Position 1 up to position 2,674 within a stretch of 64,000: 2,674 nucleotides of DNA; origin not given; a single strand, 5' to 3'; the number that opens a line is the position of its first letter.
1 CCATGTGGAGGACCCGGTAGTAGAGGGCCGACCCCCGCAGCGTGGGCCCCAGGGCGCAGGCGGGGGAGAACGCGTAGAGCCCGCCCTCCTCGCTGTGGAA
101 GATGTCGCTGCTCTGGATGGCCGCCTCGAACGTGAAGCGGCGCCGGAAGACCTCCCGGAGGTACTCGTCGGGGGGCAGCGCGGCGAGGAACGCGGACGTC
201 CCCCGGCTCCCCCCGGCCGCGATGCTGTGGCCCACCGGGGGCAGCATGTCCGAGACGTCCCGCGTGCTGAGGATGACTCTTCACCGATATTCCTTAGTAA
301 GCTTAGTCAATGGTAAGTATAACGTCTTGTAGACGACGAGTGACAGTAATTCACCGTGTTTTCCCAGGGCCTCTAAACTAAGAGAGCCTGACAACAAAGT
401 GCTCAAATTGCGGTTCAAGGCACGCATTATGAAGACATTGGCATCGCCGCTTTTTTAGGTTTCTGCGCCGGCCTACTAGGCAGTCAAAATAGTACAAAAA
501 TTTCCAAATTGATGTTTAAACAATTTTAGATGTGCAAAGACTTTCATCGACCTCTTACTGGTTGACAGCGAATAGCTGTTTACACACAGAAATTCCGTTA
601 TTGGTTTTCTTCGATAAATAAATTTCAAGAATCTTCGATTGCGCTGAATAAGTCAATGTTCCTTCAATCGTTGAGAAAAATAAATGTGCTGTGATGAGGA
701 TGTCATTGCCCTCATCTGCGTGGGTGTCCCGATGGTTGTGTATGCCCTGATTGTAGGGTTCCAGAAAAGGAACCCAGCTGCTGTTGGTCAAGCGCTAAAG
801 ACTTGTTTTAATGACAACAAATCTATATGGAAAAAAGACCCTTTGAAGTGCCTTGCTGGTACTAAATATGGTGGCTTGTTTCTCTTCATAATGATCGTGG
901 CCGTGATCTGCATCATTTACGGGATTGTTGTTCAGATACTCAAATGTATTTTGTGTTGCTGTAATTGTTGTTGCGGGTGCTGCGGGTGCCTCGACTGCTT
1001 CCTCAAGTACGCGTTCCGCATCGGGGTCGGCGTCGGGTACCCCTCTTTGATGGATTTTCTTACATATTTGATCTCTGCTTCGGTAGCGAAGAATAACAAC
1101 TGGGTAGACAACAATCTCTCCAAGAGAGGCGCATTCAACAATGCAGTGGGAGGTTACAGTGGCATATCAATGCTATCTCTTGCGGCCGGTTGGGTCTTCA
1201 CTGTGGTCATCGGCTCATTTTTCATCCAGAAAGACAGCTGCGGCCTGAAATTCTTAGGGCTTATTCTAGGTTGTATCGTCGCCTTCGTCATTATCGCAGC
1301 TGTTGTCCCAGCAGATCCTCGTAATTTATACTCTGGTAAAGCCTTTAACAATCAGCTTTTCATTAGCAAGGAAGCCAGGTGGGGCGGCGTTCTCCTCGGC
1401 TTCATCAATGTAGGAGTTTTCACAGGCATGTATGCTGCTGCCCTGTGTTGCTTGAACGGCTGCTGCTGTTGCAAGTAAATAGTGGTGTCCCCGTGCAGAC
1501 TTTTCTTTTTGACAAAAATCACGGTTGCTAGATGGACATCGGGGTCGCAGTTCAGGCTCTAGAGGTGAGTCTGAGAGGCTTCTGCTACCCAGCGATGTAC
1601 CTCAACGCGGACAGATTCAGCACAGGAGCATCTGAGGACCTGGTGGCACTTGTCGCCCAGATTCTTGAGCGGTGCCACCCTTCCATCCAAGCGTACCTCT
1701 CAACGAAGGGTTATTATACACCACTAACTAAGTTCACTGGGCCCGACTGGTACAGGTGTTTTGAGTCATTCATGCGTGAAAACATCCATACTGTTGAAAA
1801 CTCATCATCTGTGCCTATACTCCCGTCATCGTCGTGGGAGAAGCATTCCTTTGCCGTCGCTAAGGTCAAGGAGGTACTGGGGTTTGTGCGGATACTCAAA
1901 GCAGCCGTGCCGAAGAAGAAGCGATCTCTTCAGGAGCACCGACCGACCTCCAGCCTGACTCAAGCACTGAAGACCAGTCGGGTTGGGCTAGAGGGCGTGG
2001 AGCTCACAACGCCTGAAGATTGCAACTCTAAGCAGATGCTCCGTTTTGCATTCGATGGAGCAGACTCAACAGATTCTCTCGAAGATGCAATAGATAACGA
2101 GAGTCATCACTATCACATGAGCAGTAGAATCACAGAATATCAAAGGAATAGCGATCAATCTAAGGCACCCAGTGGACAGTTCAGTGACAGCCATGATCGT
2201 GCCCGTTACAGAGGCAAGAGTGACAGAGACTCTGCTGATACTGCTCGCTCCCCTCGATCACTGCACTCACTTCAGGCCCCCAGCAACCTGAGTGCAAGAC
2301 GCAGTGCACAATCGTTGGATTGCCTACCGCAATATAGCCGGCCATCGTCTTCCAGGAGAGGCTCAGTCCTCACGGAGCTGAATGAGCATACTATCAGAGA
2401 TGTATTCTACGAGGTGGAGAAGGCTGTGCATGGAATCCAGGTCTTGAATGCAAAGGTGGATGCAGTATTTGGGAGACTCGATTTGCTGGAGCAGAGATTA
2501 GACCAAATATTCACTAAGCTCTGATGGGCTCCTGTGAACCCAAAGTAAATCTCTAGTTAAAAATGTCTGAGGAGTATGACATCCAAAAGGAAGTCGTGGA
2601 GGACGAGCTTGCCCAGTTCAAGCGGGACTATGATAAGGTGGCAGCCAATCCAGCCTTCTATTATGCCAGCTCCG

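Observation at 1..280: Sharply bounded ~75% GC block with near-100% GC3 at the left window edge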

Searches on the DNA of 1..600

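Call 11: search_rna_families(source=window, start=1, end=600, threshold=evalue, max_evalue=10)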
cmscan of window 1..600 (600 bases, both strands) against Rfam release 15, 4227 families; matches with E-value up to 10: 1.
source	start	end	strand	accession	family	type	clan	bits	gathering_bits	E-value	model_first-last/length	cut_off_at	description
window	170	214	-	RF03981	mir-8799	Gene; miRNA;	CL00146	19.2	46.2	3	1-90/90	no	mir-8799 microRNA precursor family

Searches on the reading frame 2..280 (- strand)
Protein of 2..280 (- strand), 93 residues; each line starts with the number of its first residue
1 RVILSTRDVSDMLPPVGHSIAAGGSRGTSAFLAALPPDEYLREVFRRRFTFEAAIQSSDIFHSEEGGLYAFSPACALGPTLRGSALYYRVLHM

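Call 4: search_protein_families(library=pfam, proteins=[window:2-280:-], max_evalue=10)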
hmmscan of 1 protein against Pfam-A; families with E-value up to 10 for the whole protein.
seq(93 aa): 0 families

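Call 5: search_solved_structures(query=window:2-280:-, max_evalue=10, show_alignments=3)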
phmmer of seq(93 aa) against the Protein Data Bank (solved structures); distinct sequences matched with E-value up to 10: 2.
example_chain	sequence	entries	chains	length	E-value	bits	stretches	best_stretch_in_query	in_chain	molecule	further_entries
1wty_A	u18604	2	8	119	1.1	13.3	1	33-78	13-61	hypothetical protein TTHA0048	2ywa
28jw_e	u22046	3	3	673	1.4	13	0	19-46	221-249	uS5c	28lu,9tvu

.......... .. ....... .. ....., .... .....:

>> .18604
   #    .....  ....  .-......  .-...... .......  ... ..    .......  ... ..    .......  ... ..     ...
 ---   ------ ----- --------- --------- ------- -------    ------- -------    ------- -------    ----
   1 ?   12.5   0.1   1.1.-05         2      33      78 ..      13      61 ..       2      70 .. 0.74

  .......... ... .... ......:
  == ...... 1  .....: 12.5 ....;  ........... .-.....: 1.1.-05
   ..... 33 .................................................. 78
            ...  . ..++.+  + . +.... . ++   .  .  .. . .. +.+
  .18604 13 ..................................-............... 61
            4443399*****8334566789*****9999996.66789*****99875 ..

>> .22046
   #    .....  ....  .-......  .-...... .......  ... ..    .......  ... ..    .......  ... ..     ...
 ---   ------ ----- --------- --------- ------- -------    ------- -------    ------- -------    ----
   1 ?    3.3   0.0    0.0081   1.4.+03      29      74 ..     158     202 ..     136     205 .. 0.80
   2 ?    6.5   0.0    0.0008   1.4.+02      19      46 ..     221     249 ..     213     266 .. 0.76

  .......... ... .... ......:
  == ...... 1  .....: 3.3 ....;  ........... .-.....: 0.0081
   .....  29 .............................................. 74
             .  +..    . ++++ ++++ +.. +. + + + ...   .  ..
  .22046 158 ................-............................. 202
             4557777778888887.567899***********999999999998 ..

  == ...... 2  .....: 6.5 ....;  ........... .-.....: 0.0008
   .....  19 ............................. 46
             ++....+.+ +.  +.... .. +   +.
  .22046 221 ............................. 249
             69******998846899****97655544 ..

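Call 7: find_homologous_proteins(query=window:2-277:-, max_evalue=0.01)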
Query seq(92 aa): 4 candidates shared short words with the query, none scored E <= 0.01.

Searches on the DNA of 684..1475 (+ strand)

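Call 49: search_rna_families(source=L026, start=1, end=300, threshold=evalue, max_evalue=1)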
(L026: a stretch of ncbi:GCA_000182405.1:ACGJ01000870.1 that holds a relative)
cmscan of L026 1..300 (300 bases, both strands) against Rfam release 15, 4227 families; matches with E-value up to 1: 0.
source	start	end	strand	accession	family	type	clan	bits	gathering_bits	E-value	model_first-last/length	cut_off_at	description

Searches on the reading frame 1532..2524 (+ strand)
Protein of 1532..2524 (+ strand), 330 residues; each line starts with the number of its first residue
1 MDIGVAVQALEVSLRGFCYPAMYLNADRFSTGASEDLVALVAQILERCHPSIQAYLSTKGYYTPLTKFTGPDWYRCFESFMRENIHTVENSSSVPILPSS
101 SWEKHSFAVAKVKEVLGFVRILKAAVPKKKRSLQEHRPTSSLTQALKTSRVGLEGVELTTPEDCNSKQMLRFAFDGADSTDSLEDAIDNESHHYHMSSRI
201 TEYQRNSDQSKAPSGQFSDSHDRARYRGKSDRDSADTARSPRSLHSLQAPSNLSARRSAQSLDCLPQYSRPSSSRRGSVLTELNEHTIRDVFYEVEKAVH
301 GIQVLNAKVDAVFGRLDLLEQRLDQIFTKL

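Call 8: search_protein_families(library=pfam, proteins=[window:1532-2524:+], max_evalue=0.001)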
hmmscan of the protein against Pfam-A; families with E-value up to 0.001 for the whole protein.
window:1532-2524:+ (330 aa): 0 families

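Call 15: find_encoding_contigs(protein=window:1532-2524:+, flank=10000, max_places=10)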
Protein window:1532-2524:+ (330 aa): 23 contigs read that carry it; 9 places shown.
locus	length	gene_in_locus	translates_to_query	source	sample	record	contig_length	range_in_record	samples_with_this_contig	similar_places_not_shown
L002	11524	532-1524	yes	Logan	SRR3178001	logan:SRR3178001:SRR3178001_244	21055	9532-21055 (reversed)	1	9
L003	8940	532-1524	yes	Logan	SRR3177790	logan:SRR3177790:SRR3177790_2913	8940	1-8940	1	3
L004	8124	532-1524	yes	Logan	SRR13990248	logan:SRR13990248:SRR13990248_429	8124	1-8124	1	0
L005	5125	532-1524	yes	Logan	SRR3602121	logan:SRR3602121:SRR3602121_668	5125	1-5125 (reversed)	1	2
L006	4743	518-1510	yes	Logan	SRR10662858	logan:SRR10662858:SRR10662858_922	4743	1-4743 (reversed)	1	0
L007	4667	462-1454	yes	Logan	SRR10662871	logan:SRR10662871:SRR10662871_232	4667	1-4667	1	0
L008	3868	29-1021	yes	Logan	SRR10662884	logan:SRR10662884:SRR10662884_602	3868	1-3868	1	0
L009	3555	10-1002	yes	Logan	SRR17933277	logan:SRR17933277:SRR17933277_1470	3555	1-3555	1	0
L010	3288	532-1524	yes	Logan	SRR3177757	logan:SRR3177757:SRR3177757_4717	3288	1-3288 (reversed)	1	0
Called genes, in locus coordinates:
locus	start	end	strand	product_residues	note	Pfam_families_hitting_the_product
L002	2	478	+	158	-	?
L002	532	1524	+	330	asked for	-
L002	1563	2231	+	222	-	-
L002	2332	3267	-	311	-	-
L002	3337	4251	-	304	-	PF00069:Pkinase, PF07714:PK_Tyr_Ser-Thr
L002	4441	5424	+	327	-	PF02729:OTCace_N, PF00185:OTCace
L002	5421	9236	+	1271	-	PF02463:SMC_N, PF13175:AAA_15, PF13304:AAA_21 (faint), PF06470:SMC_hinge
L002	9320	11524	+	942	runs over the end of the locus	PF07974:EGF_2 (faint), PF23106:EGF_Teneurin (faint)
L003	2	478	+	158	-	?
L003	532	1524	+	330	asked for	-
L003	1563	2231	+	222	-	-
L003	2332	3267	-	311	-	-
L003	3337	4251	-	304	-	PF00069:Pkinase, PF07714:PK_Tyr_Ser-Thr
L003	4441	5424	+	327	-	PF02729:OTCace_N, PF00185:OTCace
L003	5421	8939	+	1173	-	?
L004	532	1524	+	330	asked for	-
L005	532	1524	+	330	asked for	-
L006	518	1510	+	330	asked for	-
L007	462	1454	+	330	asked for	-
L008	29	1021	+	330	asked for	-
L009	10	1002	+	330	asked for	-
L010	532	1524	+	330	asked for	-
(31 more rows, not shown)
